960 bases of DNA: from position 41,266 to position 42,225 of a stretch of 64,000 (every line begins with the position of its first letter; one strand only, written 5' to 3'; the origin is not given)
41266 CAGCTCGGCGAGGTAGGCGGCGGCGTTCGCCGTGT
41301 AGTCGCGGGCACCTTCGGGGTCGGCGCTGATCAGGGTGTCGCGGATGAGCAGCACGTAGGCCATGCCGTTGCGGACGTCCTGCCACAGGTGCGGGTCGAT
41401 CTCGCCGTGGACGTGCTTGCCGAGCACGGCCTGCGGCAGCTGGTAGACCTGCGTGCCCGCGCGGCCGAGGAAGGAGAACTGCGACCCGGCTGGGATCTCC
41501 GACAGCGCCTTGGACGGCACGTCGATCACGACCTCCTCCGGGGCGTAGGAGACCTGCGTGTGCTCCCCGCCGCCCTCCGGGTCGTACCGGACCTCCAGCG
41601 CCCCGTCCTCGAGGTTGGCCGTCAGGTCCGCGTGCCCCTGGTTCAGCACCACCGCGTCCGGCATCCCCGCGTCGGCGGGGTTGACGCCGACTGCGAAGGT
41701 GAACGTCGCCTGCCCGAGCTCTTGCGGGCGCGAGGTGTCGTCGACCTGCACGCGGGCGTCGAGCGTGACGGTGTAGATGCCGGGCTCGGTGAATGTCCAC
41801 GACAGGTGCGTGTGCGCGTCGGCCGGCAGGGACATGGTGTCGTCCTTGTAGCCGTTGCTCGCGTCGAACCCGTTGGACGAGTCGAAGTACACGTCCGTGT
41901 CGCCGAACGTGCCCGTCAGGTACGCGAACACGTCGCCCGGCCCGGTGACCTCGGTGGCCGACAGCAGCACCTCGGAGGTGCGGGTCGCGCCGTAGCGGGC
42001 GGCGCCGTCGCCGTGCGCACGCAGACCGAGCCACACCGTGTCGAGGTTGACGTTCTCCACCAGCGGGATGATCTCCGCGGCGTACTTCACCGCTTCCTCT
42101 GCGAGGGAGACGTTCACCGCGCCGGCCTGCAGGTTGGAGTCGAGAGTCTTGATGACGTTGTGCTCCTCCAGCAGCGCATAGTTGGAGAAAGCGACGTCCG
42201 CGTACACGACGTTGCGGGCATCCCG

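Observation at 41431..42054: The repeat module sits in the SBP where ZnuA proteins carry their His-rich loop, and it is circularly permuted relative to the free-standing module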

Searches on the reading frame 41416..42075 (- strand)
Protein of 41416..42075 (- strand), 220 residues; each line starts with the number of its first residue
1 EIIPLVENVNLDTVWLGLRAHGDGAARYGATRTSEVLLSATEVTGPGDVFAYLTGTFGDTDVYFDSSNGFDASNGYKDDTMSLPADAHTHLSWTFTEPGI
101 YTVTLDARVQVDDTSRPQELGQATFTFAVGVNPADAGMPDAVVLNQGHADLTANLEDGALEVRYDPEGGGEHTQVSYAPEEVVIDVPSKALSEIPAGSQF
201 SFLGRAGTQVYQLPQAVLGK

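Call 29: search_protein_representatives(protein=window:41416-42075:-)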
Query: 220 residues. Proteins with E-value up to 0.001 (for the whole library): 1425; up to 1e-10: 507; up to 1e-30: 75. The best 150 are listed.
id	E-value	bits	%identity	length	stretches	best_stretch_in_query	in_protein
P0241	3.2e-99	347.4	37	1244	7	22-215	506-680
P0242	6.7e-90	317.0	34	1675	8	26-216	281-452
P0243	2.3e-87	308.7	36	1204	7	31-216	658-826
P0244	1.9e-76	273.0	31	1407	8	34-216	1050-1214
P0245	4.6e-74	265.2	38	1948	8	2-220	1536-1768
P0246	1.3e-70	253.9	34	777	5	32-216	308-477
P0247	6.6e-62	225.5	31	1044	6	34-215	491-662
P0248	1.3e-61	224.5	66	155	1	44-202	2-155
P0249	3.2e-61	223.2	44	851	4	2-172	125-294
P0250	2.3e-59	217.1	40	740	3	2-220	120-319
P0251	9.6e-58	211.9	54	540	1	2-220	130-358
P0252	1.5e-57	211.2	67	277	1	1-160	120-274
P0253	1.8e-50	188.1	39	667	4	27-216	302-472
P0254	2.9e-50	187.4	48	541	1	2-220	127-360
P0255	7.2e-50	186.1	34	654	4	3-215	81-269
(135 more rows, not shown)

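Call 77: list_cluster_members(proteins=[P0241, P0242, P0243, P0249, P0245, P0250])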
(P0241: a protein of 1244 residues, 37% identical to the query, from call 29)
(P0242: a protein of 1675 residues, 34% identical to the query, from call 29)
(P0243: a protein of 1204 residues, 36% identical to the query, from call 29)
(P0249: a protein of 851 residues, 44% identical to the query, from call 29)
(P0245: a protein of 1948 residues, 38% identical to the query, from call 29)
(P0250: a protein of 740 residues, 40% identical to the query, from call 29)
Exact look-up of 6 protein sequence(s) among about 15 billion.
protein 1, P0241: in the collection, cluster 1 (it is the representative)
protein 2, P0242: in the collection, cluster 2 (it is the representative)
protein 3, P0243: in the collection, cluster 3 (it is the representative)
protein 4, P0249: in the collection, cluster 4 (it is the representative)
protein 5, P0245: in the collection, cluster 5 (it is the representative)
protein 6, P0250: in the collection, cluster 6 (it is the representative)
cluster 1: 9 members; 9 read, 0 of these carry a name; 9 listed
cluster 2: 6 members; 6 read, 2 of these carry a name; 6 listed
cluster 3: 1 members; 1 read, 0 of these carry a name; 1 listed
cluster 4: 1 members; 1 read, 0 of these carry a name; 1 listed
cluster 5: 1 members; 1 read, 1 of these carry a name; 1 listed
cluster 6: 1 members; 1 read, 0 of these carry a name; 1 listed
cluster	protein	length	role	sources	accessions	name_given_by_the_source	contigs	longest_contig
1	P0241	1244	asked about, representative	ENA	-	-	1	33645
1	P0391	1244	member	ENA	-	-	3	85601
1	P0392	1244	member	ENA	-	-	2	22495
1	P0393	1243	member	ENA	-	-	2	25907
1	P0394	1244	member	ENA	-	-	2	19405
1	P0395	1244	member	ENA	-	-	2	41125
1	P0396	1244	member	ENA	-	-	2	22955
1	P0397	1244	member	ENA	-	-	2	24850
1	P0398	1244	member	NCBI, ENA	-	-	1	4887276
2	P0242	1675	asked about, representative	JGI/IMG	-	-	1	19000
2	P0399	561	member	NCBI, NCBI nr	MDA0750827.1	MAG: choice-of-anchor M domain-containing protein, partial [Verrucomicrobia bacterium] | choice-of-anchor M domain-containing protein [Verrucomicrobiota bacterium]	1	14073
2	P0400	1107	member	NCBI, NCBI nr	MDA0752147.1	MAG: choice-of-anchor M domain-containing protein, partial [Verrucomicrobia bacterium] | choice-of-anchor M domain-containing protein [Verrucomicrobiota bacterium]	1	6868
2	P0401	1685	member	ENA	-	-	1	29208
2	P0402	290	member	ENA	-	-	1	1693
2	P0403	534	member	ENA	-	-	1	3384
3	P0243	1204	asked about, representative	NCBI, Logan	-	-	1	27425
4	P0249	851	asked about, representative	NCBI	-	-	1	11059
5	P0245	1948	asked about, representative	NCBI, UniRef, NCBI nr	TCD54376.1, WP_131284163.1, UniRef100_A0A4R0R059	anchored repeat ABC transporter, substrate-binding protein [Alloscardovia theropitheci] | Anchored repeat ABC transporter, substrate-binding protein n=1 Tax=Alloscardovia ...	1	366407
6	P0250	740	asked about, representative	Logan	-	-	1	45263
